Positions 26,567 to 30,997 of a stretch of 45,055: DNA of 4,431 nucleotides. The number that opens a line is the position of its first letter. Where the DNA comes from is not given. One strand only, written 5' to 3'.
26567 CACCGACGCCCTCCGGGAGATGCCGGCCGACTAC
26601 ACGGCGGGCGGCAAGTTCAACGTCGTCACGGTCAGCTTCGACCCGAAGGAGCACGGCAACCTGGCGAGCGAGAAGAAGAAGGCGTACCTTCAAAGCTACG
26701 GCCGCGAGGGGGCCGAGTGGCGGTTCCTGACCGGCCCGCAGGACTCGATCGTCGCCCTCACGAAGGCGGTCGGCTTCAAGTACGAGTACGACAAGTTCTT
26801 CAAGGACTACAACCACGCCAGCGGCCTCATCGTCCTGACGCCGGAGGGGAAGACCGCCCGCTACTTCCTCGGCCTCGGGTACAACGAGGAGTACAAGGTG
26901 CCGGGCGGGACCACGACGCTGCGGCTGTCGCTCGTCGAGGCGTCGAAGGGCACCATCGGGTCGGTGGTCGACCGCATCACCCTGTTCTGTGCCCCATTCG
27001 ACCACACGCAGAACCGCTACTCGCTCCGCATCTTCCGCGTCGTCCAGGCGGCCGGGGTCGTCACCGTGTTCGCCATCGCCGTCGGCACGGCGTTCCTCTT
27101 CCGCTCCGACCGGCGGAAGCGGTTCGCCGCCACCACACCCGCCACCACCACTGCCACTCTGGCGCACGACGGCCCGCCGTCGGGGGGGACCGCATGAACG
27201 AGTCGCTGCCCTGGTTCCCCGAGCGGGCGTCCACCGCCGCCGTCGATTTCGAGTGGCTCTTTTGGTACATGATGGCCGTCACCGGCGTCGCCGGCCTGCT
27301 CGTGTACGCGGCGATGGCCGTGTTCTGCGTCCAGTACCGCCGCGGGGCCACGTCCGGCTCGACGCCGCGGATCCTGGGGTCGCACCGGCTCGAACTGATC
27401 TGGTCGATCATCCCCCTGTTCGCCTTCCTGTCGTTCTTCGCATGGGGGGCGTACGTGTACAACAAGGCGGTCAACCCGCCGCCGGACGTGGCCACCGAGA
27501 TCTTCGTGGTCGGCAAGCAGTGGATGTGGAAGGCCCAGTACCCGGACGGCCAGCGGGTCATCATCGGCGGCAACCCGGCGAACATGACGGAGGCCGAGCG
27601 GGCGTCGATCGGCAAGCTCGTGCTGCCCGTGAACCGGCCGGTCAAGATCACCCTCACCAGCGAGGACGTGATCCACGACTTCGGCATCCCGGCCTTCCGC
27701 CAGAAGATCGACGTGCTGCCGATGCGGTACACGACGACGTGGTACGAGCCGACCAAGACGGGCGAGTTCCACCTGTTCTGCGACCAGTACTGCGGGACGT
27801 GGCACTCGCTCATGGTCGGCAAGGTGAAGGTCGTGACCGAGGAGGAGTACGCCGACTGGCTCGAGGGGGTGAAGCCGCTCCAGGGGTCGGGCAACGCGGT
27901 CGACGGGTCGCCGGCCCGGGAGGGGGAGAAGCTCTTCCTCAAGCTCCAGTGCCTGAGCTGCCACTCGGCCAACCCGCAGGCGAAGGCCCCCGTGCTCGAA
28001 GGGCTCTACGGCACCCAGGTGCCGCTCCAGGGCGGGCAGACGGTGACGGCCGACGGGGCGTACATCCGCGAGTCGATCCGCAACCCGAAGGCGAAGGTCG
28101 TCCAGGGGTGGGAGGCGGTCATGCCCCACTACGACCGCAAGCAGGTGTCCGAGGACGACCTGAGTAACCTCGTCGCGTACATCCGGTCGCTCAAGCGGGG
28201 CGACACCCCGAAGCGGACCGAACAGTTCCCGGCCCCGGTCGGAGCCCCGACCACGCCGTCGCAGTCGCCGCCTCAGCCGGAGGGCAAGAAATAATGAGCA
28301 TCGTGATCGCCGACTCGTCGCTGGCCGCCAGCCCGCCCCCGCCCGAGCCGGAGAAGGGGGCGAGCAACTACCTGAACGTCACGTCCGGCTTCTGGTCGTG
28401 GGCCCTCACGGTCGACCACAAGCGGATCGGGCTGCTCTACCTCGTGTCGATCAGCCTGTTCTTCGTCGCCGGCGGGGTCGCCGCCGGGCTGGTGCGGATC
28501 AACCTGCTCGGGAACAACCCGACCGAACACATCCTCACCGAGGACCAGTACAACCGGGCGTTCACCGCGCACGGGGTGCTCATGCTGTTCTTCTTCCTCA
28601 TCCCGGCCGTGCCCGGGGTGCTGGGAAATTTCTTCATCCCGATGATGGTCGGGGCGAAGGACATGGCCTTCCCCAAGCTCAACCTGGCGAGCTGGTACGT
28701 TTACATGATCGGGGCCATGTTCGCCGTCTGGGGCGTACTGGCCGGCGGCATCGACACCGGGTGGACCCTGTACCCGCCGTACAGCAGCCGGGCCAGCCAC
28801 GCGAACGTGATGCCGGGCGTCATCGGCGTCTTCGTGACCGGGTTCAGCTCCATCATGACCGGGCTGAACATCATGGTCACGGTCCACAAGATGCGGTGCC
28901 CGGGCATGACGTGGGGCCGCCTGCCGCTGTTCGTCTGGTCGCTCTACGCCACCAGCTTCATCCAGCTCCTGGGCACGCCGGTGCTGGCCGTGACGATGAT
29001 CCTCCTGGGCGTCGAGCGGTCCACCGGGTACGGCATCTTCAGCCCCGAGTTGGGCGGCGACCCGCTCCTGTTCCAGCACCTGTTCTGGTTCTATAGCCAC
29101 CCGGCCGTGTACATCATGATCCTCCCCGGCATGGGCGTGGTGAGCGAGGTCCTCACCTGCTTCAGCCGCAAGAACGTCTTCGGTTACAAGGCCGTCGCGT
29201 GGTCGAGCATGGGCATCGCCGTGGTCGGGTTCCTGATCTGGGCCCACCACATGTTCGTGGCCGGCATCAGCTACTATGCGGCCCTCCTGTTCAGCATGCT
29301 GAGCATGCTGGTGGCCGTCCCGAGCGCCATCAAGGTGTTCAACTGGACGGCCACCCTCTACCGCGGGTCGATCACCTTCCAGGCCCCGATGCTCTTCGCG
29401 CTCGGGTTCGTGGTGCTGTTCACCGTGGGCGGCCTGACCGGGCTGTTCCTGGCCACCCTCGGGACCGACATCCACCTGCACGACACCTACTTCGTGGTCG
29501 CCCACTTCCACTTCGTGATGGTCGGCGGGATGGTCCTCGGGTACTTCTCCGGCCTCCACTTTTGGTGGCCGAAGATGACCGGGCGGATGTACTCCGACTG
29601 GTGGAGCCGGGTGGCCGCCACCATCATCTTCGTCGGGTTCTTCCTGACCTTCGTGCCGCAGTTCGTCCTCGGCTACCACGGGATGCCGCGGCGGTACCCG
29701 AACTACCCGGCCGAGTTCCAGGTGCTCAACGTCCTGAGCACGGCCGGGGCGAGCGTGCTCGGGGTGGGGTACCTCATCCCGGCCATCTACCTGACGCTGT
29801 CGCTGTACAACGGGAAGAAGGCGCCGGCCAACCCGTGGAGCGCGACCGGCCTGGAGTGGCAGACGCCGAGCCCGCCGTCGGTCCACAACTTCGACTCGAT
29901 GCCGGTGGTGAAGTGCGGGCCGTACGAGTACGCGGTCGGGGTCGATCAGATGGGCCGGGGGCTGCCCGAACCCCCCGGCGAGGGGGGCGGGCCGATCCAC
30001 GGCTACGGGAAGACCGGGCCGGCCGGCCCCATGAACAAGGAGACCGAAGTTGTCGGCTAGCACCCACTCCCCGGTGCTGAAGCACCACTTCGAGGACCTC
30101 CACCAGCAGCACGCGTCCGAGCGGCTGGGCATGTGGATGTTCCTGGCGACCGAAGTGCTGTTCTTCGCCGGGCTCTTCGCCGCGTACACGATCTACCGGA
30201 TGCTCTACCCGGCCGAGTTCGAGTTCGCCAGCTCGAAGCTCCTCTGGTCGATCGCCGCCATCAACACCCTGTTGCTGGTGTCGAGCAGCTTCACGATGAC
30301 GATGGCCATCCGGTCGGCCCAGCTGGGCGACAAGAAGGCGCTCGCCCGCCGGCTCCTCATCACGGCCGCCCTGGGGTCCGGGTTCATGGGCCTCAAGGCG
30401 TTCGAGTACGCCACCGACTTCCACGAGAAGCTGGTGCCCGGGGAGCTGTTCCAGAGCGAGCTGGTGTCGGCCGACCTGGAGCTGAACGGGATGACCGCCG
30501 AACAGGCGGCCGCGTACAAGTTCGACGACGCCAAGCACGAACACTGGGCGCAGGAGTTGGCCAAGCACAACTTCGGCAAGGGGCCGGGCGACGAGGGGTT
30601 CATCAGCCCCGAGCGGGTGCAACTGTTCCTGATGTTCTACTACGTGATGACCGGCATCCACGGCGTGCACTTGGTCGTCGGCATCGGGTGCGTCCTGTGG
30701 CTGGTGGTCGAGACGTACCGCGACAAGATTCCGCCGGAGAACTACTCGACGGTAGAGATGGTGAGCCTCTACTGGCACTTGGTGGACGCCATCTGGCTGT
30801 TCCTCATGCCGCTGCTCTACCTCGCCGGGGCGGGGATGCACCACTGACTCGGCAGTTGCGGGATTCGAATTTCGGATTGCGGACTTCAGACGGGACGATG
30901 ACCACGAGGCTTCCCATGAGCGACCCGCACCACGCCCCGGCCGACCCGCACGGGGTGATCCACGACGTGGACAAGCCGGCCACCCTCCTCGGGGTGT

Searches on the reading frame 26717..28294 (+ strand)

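Call 64: search_protein_families(library=pfam, max_evalue=0.00001, proteins=[window:26717-28294:+])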
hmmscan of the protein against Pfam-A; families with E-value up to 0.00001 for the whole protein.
window:26717-28294:+ (525 aa): 3 families
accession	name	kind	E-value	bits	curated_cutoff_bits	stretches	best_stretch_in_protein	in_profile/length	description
PF00116.26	COX2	-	8.8e-17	61.6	22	1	262-370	3-117/120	Cytochrome C oxidase subunit II, periplasmic domain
PF00034.26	Cytochrom_C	-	2.4e-08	35.6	21.3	1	401-493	2-90/90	Cytochrome c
PF13442.11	Cytochrome_CBB3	-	3.7e-08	34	27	1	400-489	3-68/68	Cytochrome C oxidase, cbb3-type, subunit III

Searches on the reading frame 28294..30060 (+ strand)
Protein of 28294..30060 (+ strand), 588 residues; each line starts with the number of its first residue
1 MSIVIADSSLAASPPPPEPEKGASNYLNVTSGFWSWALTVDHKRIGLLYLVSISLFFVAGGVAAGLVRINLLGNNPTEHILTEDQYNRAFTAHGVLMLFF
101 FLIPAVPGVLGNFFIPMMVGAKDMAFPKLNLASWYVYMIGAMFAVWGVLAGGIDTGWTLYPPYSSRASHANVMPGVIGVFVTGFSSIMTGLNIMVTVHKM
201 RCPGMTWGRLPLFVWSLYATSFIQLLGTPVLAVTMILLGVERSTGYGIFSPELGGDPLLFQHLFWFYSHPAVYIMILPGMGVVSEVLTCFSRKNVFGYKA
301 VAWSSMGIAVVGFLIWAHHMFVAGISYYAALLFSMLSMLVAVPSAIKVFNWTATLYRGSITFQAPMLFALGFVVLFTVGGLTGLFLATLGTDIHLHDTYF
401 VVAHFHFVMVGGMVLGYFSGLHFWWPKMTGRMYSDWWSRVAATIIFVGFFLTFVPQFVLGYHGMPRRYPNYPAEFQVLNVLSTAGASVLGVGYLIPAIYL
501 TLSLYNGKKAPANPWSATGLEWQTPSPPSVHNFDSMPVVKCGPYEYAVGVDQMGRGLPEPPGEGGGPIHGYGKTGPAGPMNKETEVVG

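Call 64: search_protein_families(library=pfam, max_evalue=0.00001, proteins=[window:28294-30060:+])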
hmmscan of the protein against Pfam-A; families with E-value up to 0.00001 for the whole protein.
window:28294-30060:+ (588 aa): 1 family
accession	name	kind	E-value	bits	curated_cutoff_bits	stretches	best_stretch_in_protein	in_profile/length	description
PF00115.25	COX1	-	7.8e-146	486.8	34.8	1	44-487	1-435/436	Cytochrome C and Quinol oxidase polypeptide I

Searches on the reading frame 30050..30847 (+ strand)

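Call 64: search_protein_families(library=pfam, max_evalue=0.00001, proteins=[window:30050-30847:+])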
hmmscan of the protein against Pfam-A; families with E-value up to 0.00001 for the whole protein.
window:30050-30847:+ (265 aa): 1 family
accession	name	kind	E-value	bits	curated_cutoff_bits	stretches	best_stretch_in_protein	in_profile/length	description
PF00510.24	COX3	-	9.6e-16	58.9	23.8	2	195-259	192-256/258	Cytochrome c oxidase subunit III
